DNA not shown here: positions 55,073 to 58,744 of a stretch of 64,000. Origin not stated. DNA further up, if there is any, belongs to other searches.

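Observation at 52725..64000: An 11-kb co-directional cluster of giant cysteine-rich secreted proteins and small membrane-anchored Ca-binding-repeat proteins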

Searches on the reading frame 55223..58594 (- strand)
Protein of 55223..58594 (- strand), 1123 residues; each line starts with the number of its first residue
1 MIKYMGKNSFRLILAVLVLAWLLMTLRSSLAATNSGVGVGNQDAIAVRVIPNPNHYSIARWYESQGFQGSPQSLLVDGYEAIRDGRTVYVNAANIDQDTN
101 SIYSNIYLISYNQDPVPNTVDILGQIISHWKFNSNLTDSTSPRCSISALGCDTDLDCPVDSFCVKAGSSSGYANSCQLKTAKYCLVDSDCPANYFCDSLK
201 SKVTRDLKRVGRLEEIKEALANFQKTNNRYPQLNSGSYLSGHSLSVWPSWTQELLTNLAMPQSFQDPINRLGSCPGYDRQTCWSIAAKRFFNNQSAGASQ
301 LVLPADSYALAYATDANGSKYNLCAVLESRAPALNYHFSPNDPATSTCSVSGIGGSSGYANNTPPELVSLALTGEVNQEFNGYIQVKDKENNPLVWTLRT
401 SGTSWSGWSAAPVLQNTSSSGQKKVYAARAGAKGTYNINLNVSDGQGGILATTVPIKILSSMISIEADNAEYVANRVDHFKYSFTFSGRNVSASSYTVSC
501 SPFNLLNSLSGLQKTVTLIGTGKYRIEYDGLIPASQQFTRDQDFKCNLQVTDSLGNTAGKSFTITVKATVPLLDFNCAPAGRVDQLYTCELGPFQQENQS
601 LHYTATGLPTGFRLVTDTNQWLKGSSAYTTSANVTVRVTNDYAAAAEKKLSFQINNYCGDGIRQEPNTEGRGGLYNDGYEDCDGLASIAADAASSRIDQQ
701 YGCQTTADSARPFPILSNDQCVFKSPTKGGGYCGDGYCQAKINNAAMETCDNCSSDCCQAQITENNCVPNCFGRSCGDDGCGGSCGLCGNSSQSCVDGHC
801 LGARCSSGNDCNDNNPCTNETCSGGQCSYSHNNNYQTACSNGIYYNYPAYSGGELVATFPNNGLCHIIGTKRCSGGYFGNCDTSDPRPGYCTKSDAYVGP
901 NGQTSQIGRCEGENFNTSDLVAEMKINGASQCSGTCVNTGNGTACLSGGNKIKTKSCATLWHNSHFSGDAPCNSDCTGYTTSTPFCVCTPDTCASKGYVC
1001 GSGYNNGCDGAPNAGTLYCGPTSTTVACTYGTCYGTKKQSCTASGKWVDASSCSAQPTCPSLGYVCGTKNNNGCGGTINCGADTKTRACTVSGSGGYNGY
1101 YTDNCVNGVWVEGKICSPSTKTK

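Call 5: search_protein_families(library=pfam, proteins=[window:55223-58594:-], max_evalue=0.1)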
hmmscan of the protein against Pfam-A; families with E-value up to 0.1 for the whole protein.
window:55223-58594:- (1123 aa): 2 families
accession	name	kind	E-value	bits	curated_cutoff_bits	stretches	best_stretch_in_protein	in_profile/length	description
PF05345.18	He_PIG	-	3.1e-05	24.8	24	1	597-654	33-93/96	Putative Ig domain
PF11614.14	FixG_C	-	0.038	14.6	25.6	1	581-664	29-110/119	IG-like fold at C-terminal of FixG, putative oxidoreductase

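Call 6: search_protein_families(library=ncbifam, proteins=[window:55223-58594:-], max_evalue=0.1)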
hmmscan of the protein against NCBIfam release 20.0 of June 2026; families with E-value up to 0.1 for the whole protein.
window:55223-58594:- (1123 aa): 1 family
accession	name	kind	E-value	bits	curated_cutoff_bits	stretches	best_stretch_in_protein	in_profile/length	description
NF012211.1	tand_rpt_95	domain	0.014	15.3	90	0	422-458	48-84/98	tandem-95 repeat protein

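Call 12: find_encoding_contigs(protein=window:55223-58594:-, flank=10000, max_places=6)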
Protein window:55223-58594:- (1123 aa): 1 contig read that carries it; 1 place shown.
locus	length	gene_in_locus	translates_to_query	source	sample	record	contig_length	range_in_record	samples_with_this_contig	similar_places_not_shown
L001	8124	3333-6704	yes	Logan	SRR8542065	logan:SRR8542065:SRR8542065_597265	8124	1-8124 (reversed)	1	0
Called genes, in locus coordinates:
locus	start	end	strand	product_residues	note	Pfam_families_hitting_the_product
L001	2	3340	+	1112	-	?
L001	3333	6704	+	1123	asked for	-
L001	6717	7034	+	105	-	-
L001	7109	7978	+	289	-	PF18884:TSP3_bac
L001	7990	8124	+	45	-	?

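Call 13: find_homologous_proteins(query=window:55223-58594:-, max_evalue=0.001)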
Query window:55223-58594:- (1123 aa): 552 proteins with E <= 0.001 among 8000 candidates; the best 120 are listed.
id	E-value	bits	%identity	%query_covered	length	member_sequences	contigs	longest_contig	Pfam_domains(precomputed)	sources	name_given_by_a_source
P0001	0.0e+0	2611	100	100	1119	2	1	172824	-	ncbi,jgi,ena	ncbi:MAG: hypothetical protein WC453_01495 [Patescibacteria group bacterium]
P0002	0.0e+0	1176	54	88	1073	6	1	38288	-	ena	-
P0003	0.0e+0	1135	54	89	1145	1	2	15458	-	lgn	-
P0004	0.0e+0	1111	55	87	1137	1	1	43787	-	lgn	-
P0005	0.0e+0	1072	49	99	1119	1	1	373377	-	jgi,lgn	jgi:hypothetical protein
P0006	1.1e-290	986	49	88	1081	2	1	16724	PF05345.19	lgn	-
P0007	5.2e-290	983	59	66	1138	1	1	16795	PF13715.13,PF22902.3,PF11974.15,PF17802.8,PF13620.13,PF17936.8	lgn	-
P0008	1.2e-289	982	50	85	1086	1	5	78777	PF05345.19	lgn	-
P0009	9.8e-279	946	49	87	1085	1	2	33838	-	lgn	-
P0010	5.9e-275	934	48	88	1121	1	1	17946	PF05345.19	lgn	-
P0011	2.6e-272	925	56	68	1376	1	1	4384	PF05345.19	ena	-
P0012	1.1e-270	919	54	67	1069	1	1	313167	PF13715.13,PF22902.3,PF13620.13,PF05345.19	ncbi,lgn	-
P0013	6.3e-267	907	55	66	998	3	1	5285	PF05345.19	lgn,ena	-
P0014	7.4e-266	904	47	88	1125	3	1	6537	-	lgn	-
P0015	1.5e-264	899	54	67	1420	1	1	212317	-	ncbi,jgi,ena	ncbi:MAG: hypothetical protein WC458_01025 [Patescibacteria group bacterium]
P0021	1.3e-250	853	52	68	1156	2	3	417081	PF05345.19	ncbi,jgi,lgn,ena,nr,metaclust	ncbi:TPA: hypothetical protein DCZ15_01695 [Candidatus Falkowbacteria bacterium]|nr:MAG: hypothetica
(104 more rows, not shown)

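Call 14: find_encoding_contigs(protein=P0001, flank=10000, max_places=4)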
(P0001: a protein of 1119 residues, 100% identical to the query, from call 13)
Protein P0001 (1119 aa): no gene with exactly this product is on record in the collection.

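Call 15: find_encoding_contigs(protein=P0005, flank=10000, max_places=2)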
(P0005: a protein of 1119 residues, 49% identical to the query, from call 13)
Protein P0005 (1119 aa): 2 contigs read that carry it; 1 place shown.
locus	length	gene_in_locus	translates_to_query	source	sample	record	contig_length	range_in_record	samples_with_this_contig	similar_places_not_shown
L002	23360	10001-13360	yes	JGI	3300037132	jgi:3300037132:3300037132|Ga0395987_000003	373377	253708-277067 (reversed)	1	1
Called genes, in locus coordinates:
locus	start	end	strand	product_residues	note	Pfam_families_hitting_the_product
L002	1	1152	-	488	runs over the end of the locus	PF13328:HD_4, PF01966:HD, PF04607:RelA_SpoT, PF02824:TGS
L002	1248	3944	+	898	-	PF18895:T4SS_pilin, PF13205:Big_5 (faint)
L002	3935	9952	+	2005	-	PF18895:T4SS_pilin, PF01833:TIG, PF13205:Big_5 (faint), PF00041:fn3 (weak)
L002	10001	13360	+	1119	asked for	-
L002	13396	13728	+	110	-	-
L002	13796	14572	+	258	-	PF18884:TSP3_bac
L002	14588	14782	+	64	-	-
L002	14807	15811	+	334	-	PF18884:TSP3_bac (faint)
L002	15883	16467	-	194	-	PF00574:CLP_protease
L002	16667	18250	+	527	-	PF00082:Peptidase_S8, PF18962:Por_Secre_tail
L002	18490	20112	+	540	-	PF21760:SecD_1st, PF22599:SecDF_P1_head, PF03176:MMPL, PF02355:SecD_SecF_C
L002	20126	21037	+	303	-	PF07549:Sec_GG, PF02355:SecD_SecF_C, PF12349:Sterol-sensing (faint)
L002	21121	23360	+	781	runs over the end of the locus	PF04932:Wzy_C, PF13428:TPR_14 (faint), PF07719:TPR_2 (faint), PF13181:TPR_8 (faint), PF13424:TPR_12 (faint)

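Call 16: find_encoding_contigs(protein=P0021, flank=10000, max_places=2)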
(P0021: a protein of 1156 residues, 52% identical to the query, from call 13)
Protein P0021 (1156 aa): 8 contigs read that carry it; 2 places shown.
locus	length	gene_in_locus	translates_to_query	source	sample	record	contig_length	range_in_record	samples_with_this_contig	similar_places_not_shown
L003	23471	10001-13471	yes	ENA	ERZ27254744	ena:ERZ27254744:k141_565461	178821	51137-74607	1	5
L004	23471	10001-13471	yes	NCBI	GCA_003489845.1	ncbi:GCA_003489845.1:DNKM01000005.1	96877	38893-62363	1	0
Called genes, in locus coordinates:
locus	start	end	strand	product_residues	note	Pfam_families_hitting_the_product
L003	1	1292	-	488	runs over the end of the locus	PF13328:HD_4, PF01966:HD, PF04607:RelA_SpoT, PF02824:TGS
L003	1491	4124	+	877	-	PF18895:T4SS_pilin, PF13205:Big_5 (faint)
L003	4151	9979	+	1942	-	PF18895:T4SS_pilin, PF01833:TIG, PF13205:Big_5 (faint)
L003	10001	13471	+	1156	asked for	PF05345:He_PIG (weak)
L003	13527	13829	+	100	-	-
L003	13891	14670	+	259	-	PF18884:TSP3_bac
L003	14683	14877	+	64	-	-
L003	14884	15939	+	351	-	-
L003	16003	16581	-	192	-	PF00574:CLP_protease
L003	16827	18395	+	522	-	PF21760:SecD_1st, PF22599:SecDF_P1_head, PF03176:MMPL, PF02355:SecD_SecF_C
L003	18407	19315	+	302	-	PF07549:Sec_GG (weak), PF02355:SecD_SecF_C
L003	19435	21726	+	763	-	PF04932:Wzy_C, PF13432:TPR_16 (faint), PF07719:TPR_2 (faint), PF13371:TPR_9 (faint), PF13424:TPR_12 (faint), PF13428:TPR_14 (faint), PF14559:TPR_19 (faint)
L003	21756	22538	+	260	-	PF06750:A24_N_bact, PF01478:Peptidase_A24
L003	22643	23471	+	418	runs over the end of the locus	PF11104:PilM_2 (faint), PF02491:SHS2_FTSA, PF14450:FtsA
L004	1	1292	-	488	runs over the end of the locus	PF13328:HD_4, PF01966:HD, PF04607:RelA_SpoT, PF02824:TGS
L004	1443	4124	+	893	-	PF18895:T4SS_pilin, PF13205:Big_5 (faint)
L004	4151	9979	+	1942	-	PF18895:T4SS_pilin, PF01833:TIG, PF13205:Big_5 (faint)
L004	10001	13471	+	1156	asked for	PF05345:He_PIG (weak)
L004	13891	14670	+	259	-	PF18884:TSP3_bac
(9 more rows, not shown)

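Call 18: search_protein_families(library=pfam, proteins=[L002:1248-3944:+, L002:3935-9952:+, L002:10001-13360:+, L002:13396-13728:+, L002:13796-14572:+, L002:14588-14782:+, L002:14807-15811:+], max_evalue=0.01)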
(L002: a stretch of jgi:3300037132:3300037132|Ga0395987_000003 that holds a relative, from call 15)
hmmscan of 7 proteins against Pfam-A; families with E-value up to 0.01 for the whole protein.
L002:1248-3944:+ (898 aa): 2 families
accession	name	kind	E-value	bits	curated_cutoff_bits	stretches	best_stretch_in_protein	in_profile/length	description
PF13205.12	Big_5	-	9.5e-13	49.2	23.6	2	749-801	3-57/105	Bacterial Ig-like domain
PF18895.5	T4SS_pilin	-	2.1e-09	37.8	26.6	1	56-114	14-71/71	Type IV secretion system pilin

L002:3935-9952:+ (2005 aa): 4 families
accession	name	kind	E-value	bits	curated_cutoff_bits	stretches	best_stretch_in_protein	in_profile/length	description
PF01833.30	TIG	-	1.9e-14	53.8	20.9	1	487-579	1-83/84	IPT/TIG domain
PF18895.5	T4SS_pilin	-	5.4e-09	36.4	26.6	1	68-129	9-69/71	Type IV secretion system pilin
PF13205.12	Big_5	-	2.1e-07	32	23.6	1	1299-1355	3-57/105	Bacterial Ig-like domain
PF00041.27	fn3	-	4.8e-07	30.3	25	1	1765-1842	9-72/84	Fibronectin type III domain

L002:10001-13360:+ (1119 aa): 2 families
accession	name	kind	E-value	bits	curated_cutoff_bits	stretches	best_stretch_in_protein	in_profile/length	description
PF18911.6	PKD_4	-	0.0009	19.7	27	0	434-460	58-84/85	PKD domain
PF05345.18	He_PIG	-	0.0036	18.2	24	0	585-650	14-94/96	Putative Ig domain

L002:13396-13728:+ (110 aa): 1 family
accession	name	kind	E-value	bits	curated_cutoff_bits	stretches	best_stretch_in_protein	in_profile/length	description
PF09911.14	DUF2140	-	0.0014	18.7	34.3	1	3-55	1-54/187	Uncharacterized protein conserved in bacteria (DUF2140)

L002:13796-14572:+ (258 aa): 1 family
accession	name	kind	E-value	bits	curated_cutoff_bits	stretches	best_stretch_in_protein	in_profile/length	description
PF18884.5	TSP3_bac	-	6e-24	84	25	3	203-225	1-22/22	Bacterial TSP3 repeat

L002:14588-14782:+ (64 aa): 0 families

L002:14807-15811:+ (334 aa): 1 family
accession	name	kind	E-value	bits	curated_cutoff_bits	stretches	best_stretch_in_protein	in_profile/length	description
PF18884.5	TSP3_bac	-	7.1e-08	32.6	25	1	178-197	1-20/22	Bacterial TSP3 repeat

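Call 34: find_related_loci(query=A1, collection=genome_contigs, flank=10000)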
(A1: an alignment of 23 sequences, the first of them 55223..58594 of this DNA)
Query A1 (1123 aa) in genome_contigs; peptide patterns used: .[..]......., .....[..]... (x = any residue, [..] = any of these).
259 stretches matched a pattern; 236 encode a relative of the query (tblastn E <= 1e-3); the best 80 are kept; 79 distinct loci.
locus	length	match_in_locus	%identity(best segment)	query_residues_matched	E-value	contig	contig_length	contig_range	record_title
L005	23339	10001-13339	64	2-1118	0e+0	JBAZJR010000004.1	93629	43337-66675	MAG: Patescibacteria group bacterium isolate SO_2017_LW4_124 scaffold_731_c1_LW137-91_2017, whole genome shotgun sequenc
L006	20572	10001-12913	54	2-995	0e+0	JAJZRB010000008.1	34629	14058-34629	MAG: bacterium isolate SKS1.bin72 NODE_2154_length_34629_cov_4.559794, whole genome shotgun sequence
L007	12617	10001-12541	53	2-828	0e+0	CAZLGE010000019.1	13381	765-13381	MAG TPA_asm: uncultured Gammaproteobacteria bacterium isolate binchicken_co269_228 genome assembly, contig: NODE_4473_le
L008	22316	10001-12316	54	7-757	0e+0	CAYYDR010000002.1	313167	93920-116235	MAG TPA_asm: uncultured Gammaproteobacteria bacterium isolate SRP302447_co2_591 genome assembly, contig: NODE_106_length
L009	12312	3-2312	52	41-827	0e+0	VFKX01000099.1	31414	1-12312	MAG: Candidatus Falkowbacteria bacterium isolate Bin_61_32 c_000003994694, whole genome shotgun sequence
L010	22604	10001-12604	45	1-837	0e+0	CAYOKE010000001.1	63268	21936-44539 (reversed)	MAG TPA_asm: uncultured Gammaproteobacteria bacterium isolate SRP263991_co1_502 genome assembly, contig: NODE_374_length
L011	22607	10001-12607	46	10-827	0e+0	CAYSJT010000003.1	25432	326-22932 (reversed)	MAG TPA_asm: uncultured Gammaproteobacteria bacterium isolate binchicken_co246_376 genome assembly, contig: NODE_2378_le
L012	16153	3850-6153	52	1-762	0e+0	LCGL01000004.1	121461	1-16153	MAG: Candidatus Falkowbacteria bacterium GW2011_GWF2_43_32 UV95_C0004, whole genome shotgun sequence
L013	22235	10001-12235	52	12-757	0e+0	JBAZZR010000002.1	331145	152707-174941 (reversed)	MAG: Patescibacteria group bacterium isolate SO_2017_GW3_20 scaffold_3_c2_OW296A_2017, whole genome shotgun sequence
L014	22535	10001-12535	44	4-800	0e+0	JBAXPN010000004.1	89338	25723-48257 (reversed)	MAG: Candidatus Falkowbacteria bacterium isolate ELA532 MAG532_4, whole genome shotgun sequence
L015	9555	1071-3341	51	1-757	0e+0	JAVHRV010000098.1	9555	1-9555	MAG: Patescibacteria group bacterium isolate WB02no5_39_7 NODE_5570_length_9555_cov_4.728000, whole genome shotgun seque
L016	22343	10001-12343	49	4-757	0e+0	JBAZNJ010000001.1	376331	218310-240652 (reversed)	MAG: Patescibacteria group bacterium isolate SO_2017_LW4_64 scaffold_72_c1_LW137-91_2017, whole genome shotgun sequence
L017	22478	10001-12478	47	1-785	0e+0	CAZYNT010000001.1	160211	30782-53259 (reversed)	MAG TPA_asm: uncultured Gammaproteobacteria bacterium isolate SRP263991_co4_298 genome assembly, contig: NODE_27_length_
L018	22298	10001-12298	46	5-773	0e+0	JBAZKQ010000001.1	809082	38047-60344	MAG: Patescibacteria group bacterium isolate SO_2017_LW4_148 scaffold_12_c1_LW137-91_2017, whole genome shotgun sequence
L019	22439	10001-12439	44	2-805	0e+0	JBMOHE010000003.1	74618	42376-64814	MAG: Patescibacteria group bacterium isolate Deming_bin.335 contig499, whole genome shotgun sequence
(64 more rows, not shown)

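Call 36: search_solved_structures(query=window:55223-58594:-, max_evalue=1)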
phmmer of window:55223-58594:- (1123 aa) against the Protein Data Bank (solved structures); distinct sequences matched with E-value up to 1: 1.
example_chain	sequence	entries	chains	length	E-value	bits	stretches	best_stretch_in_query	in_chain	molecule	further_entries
2c26_A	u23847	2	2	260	0.47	11.6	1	432-530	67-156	ENDOGLUCANASE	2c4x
